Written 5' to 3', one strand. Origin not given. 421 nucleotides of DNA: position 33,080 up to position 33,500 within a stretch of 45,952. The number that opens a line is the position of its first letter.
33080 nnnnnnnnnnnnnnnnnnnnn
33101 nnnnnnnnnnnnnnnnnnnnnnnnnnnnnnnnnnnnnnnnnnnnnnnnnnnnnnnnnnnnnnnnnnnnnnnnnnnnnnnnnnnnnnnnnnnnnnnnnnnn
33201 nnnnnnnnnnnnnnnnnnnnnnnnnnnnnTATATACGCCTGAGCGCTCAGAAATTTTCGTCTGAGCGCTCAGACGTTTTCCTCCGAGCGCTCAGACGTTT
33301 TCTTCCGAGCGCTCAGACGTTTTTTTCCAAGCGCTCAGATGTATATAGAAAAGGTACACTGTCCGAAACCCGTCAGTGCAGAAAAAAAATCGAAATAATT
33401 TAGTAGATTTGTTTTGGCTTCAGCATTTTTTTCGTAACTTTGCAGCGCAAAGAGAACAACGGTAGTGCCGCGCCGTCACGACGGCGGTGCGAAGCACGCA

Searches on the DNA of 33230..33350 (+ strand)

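Call 63: search_dna_similar(query=window:33230-33350:+, collection=plasmids, mode=distant, max_evalue=0.001, max_rows=10)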
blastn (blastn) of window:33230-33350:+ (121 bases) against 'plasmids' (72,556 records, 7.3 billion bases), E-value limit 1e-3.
No match.
